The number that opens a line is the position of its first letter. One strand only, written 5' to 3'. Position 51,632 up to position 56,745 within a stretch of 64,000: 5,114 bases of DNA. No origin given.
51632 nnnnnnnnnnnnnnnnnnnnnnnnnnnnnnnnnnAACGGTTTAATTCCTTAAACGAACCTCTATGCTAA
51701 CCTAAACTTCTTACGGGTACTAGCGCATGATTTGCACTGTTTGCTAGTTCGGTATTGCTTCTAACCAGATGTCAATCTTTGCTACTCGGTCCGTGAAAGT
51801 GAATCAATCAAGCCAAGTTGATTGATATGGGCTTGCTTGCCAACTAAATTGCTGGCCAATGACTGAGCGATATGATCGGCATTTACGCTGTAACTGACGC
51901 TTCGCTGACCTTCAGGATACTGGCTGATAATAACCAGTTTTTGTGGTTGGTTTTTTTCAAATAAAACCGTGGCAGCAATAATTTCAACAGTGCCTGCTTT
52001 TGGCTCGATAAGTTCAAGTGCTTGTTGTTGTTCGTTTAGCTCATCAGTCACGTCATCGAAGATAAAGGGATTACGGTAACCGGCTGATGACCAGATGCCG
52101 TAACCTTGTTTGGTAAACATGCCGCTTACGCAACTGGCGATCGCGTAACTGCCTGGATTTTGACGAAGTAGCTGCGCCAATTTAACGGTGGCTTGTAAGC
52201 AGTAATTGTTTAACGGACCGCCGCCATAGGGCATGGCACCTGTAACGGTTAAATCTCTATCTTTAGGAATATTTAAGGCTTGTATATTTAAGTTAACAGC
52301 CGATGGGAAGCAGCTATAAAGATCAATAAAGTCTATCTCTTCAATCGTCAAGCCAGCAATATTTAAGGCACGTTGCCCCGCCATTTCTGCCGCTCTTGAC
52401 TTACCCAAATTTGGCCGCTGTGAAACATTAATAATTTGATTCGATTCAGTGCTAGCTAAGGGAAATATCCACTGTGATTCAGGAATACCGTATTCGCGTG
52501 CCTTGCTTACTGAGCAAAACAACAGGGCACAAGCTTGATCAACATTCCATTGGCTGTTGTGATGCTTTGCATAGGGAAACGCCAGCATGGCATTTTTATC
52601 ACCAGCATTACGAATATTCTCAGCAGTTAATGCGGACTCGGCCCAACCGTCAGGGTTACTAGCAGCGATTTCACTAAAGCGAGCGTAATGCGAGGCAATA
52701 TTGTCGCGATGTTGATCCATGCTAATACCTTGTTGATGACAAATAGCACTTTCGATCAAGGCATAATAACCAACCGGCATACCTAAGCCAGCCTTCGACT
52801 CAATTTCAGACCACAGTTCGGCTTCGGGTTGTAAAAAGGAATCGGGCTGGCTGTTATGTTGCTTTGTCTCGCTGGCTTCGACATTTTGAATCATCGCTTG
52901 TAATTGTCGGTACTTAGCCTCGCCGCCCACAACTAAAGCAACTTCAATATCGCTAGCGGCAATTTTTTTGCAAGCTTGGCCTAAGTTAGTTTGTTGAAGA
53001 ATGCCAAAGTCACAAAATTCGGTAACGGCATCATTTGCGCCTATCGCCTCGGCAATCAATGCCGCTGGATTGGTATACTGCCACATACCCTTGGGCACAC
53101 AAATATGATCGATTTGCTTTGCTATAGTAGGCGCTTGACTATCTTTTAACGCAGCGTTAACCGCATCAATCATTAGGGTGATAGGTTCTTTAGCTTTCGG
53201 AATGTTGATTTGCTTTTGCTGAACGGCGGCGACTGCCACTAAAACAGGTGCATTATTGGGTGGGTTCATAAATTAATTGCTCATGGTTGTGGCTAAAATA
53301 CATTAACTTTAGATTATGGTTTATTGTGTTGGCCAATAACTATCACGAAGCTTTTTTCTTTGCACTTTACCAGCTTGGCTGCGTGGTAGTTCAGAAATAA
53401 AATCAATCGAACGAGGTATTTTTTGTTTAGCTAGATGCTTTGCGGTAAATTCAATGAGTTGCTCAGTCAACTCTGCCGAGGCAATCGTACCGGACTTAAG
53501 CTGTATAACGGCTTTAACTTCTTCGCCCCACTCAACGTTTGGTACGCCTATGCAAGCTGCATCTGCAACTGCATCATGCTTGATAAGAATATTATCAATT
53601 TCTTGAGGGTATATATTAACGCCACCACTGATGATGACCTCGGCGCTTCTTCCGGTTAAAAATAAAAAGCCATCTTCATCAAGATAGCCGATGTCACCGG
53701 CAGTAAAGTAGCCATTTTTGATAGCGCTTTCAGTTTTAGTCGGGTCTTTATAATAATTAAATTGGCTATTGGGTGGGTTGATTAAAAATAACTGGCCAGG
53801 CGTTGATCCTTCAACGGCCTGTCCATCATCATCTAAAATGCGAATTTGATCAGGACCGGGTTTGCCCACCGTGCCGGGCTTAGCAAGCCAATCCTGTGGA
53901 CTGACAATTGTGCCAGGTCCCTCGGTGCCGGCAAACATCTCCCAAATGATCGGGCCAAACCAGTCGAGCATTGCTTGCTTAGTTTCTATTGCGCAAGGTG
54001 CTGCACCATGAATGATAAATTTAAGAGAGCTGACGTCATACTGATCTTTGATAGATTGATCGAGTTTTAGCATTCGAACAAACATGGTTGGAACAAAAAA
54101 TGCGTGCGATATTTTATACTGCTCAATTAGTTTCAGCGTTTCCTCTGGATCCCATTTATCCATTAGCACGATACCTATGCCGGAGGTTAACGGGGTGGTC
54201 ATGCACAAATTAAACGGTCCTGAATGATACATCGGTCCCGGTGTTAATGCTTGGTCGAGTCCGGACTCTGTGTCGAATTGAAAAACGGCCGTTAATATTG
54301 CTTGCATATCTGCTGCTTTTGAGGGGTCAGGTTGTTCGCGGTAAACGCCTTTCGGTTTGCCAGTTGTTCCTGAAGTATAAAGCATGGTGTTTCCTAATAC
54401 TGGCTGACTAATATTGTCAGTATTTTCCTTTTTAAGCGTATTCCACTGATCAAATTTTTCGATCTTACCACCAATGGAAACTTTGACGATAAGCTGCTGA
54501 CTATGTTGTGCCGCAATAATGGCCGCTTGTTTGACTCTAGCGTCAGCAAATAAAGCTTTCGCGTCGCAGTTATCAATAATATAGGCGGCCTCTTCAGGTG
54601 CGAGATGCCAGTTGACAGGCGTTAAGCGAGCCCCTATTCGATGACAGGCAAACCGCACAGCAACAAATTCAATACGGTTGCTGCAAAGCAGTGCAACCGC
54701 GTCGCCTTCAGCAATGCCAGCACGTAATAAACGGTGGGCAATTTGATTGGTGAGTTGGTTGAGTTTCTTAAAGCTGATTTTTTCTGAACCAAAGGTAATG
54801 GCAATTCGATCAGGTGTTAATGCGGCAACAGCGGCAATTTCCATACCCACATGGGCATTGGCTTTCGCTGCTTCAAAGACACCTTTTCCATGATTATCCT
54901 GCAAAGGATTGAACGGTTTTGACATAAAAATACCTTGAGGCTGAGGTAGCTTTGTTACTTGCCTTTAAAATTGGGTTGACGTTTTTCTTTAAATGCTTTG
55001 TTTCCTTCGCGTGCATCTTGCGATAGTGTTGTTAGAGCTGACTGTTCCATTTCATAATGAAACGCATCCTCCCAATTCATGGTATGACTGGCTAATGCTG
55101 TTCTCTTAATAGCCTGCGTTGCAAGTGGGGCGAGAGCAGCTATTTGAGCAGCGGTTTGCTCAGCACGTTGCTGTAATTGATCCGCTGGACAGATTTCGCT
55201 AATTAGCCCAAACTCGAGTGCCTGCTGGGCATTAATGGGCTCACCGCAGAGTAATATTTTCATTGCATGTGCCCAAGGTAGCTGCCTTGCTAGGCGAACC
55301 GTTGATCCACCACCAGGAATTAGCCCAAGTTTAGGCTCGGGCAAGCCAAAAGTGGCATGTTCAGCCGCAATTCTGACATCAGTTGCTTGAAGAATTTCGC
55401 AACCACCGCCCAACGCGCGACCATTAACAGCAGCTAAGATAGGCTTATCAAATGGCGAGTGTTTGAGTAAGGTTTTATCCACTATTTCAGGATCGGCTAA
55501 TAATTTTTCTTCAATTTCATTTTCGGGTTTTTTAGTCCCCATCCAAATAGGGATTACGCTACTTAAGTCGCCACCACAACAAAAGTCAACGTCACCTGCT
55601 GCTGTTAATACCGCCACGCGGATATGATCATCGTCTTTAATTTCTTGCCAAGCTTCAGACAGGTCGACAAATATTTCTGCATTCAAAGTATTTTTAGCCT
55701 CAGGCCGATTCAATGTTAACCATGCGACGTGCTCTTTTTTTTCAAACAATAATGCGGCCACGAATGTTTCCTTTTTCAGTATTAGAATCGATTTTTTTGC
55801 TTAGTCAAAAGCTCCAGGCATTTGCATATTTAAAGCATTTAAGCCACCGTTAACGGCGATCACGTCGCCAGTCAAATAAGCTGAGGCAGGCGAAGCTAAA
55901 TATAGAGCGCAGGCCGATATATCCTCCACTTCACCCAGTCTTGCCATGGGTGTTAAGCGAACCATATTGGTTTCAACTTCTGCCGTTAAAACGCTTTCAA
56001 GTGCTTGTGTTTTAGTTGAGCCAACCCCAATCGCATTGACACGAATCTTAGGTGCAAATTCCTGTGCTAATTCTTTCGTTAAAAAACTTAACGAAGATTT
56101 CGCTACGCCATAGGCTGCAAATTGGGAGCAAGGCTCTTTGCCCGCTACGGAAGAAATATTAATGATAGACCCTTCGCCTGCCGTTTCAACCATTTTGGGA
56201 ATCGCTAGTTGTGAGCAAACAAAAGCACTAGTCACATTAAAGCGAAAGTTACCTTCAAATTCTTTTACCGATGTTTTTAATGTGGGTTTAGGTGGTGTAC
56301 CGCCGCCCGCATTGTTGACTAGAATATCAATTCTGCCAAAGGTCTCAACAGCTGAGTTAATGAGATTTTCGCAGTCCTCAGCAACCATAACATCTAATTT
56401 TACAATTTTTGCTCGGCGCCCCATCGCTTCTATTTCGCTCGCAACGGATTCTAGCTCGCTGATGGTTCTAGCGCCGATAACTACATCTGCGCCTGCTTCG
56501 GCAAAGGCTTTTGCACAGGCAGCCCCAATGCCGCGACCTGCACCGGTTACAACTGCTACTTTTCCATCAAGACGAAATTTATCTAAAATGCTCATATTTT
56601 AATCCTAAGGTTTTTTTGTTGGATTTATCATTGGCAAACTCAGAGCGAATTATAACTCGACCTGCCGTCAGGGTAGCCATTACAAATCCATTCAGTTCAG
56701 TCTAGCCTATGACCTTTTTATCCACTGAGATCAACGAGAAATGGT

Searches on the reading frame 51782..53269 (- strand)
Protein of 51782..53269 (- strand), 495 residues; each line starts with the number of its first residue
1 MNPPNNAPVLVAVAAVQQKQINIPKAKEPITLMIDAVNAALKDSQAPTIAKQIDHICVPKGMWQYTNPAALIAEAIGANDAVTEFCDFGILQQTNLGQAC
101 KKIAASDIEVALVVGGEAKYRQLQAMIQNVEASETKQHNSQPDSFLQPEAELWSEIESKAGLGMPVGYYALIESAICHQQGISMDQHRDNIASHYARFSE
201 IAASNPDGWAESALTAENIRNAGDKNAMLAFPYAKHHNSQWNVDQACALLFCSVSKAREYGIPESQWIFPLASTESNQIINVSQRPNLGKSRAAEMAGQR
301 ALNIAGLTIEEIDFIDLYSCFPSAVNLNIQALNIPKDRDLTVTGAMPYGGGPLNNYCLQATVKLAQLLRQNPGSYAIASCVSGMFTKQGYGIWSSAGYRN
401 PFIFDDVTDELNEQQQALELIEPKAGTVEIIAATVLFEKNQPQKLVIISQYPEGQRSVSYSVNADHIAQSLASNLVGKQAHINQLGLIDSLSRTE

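Call 4: search_protein_families(library=pfam, proteins=[window:51782-53269:-])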
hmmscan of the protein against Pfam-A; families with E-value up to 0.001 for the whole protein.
window:51782-53269:- (495 aa): 2 families
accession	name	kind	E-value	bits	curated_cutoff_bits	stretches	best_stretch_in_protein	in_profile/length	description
PF22691.2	Thiolase_C_1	-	2.1e-06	28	28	1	280-333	7-59/144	Thiolase C-terminal domain-like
PF02803.24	Thiolase_C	-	3.6e-05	23.8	27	1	294-383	24-112/123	Thiolase, C-terminal domain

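Call 5: search_protein_families(library=ncbifam, proteins=[window:51782-53269:-])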
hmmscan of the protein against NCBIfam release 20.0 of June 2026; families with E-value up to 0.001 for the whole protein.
window:51782-53269:- (495 aa): 18 families
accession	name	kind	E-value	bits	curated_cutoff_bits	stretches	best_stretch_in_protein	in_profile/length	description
NF006103.0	PRK08257.1-1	equivalog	2e-93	314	757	1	5-485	5-489/495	acetyl-CoA acetyltransferase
NF006104.0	PRK08257.1-3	equivalog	3.9e-92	309.7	654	1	6-480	4-496/512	acetyl-CoA acetyltransferase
NF006106.0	PRK08257.1-5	equivalog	1.6e-62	211.8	684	1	3-488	6-490/503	acetyl-CoA acetyltransferase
NF006105.0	PRK08257.1-4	equivalog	1.4e-59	202.1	683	1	6-479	6-495/510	acetyl-CoA acetyltransferase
NF004720.0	PRK06064.1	subfamily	1.5e-15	56.9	420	1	30-332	23-298/389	thiolase domain-containing protein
NF004811.0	PRK06158.1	subfamily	4.3e-13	49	421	1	11-322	10-284/384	acetyl-CoA acetyltransferase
NF053570.1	AcCoTHIOL_METTL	equivalog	6.9e-10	38.3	600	1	155-331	132-295/385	acetyl-CoA acetyltransferase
NF005704.0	PRK07516.1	subfamily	7.3e-10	38.3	412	1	31-332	24-300/389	thiolase domain-containing protein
TIGR01930.1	AcCoA-C-Actrans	subfamily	2.4e-06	26.7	240.55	1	238-382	239-374/385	acetyl-CoA C-acyltransferase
NF009228.0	PRK12578.1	subfamily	5.4e-06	25.3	485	1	167-325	145-292/387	thiolase domain-containing protein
NF005890.0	PRK07851.1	equivalog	1.5e-05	24.2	580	1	244-382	264-393/406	acetyl-CoA C-acetyltransferase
NF006090.0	PRK08242.1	equivalog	2.1e-05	23.8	514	1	237-381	254-389/402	acetyl-CoA C-acetyltransferase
NF004810.0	PRK06157.1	equivalog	8.1e-05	21.9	403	0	32-333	30-309/400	acetyl-CoA acetyltransferase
NF006086.0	PRK08235.1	equivalog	0.00027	20.2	526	1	244-384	252-382/393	acetyl-CoA C-acetyltransferase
NF006102.0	PRK08256.1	subfamily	0.00049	19.3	436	1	96-337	89-311/394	lipid-transfer protein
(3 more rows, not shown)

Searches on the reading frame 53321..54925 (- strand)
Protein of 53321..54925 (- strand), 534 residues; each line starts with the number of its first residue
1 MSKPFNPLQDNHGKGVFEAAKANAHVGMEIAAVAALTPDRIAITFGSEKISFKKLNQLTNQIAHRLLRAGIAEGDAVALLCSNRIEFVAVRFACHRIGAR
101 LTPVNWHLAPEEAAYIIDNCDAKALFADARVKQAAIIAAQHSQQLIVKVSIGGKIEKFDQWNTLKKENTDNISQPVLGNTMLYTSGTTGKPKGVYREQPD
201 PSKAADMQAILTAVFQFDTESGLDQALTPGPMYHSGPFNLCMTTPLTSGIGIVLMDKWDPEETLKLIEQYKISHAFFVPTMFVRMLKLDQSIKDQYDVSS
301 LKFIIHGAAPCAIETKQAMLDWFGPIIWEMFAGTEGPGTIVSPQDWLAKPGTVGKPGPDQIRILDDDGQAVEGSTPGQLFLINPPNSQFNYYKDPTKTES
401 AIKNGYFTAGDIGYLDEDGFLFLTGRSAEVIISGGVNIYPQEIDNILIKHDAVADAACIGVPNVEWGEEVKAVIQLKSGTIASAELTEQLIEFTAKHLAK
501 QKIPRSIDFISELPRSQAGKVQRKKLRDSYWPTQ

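Call 4: search_protein_families(library=pfam, proteins=[window:53321-54925:-])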
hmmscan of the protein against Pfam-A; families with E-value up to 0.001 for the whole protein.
window:53321-54925:- (534 aa): 2 families
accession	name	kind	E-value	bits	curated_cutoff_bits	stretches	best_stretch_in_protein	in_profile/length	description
PF00501.34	AMP-binding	-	9.1e-69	232.5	29.9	1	33-382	4-375/384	AMP-binding enzyme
PF13193.12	AMP-binding_C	-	1.4e-16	61.6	24.5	1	442-520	1-76/76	AMP-binding enzyme C-terminal domain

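Call 5: search_protein_families(library=ncbifam, proteins=[window:53321-54925:-])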
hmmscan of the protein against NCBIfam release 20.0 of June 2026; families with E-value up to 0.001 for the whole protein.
window:53321-54925:- (534 aa): 108 families (the best 25 are shown)
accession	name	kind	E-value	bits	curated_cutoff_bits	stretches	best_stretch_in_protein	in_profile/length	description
NF038341.1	ligase_FadD4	exception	3.7e-137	457.7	850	1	41-530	14-504/506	fatty-acid--CoA ligase FadD4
NF009071.0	PRK12406.1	subfamily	2.1e-135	452.1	701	1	42-532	5-504/510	acyl-CoA synthetase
NF009929.0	PRK13390.1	equivalog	9.4e-120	400.3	951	1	33-527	6-501/501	acyl-CoA synthetase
NF004837.0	PRK06187.1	subfamily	1.3e-113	380.1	476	1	30-532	14-524/531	long-chain-fatty-acid--CoA ligase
NF006182.0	PRK08316.1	subfamily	9.3e-94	314.8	663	1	26-530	13-517/523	fatty acyl-CoA synthetase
NF005307.0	PRK06839.1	equivalog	1.7e-83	281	748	1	30-527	8-490/496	o-succinylbenzoate--CoA ligase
NF002966.0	PRK03640.1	equivalog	3.6e-83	279.8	556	1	34-528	12-478/483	o-succinylbenzoate--CoA ligase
NF052269.1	Staph_lig_FadD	equivalog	1.1e-82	278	650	1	34-527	10-490/499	long-chain-fatty-acid--CoA ligase FadD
NF005676.0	PRK07470.1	equivalog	4.1e-81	273.2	774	1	28-529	24-528/544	acyl-CoA synthetase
NF004797.0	PRK06145.1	equivalog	2.2e-77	260.5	850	1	29-530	7-495/499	acyl-CoA synthetase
NF005702.0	PRK07514.1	subfamily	1e-74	251.7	558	1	38-530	17-500/506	malonyl-CoA synthase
NF005863.0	PRK07798.1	subfamily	5.8e-74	249.6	543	1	30-522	10-523/540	acyl-CoA synthetase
NF009921.1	PRK13382.1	exception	6.9e-74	249.5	850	1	21-527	33-529/529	acyl-CoA ligase FadD12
NF005859.1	PRK07788.1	exception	2.2e-73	247.6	875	1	24-528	58-556/560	long-chain-fatty-acid--CoA ligase FadD2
NF009233.0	PRK12583.1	subfamily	8.7e-73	245.6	832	2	180-529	205-549/558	fatty acid CoA ligase family protein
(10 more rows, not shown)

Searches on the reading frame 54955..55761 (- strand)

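Call 36: search_protein_families(library=pfam, proteins=[window:54955-55761:-], max_evalue=0.00001)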
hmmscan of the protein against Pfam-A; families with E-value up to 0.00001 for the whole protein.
window:54955-55761:- (268 aa): 2 families
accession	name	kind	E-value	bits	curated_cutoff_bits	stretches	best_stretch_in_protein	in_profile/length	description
PF00378.25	ECH_1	-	8.2e-59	199.4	27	1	7-267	1-250/251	Enoyl-CoA hydratase/isomerase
PF16113.10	ECH_2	-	1.7e-32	113.7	27.2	1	13-253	2-246/335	Enoyl-CoA hydratase/isomerase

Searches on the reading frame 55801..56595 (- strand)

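Call 36: search_protein_families(library=pfam, proteins=[window:55801-56595:-], max_evalue=0.00001)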
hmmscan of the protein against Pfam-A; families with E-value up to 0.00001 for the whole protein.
window:55801-56595:- (264 aa): 3 families
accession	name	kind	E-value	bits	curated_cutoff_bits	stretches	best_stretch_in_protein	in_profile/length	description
PF13561.12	adh_short_C2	-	1.3e-58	198.9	27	1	18-253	1-236/236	Enoyl-(Acyl carrier protein) reductase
PF00106.31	adh_short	-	1.6e-53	181.5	26.6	1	12-202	1-190/195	short chain dehydrogenase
PF08659.16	KR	-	2.2e-06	28.2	22.6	1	15-174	4-161/180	KR domain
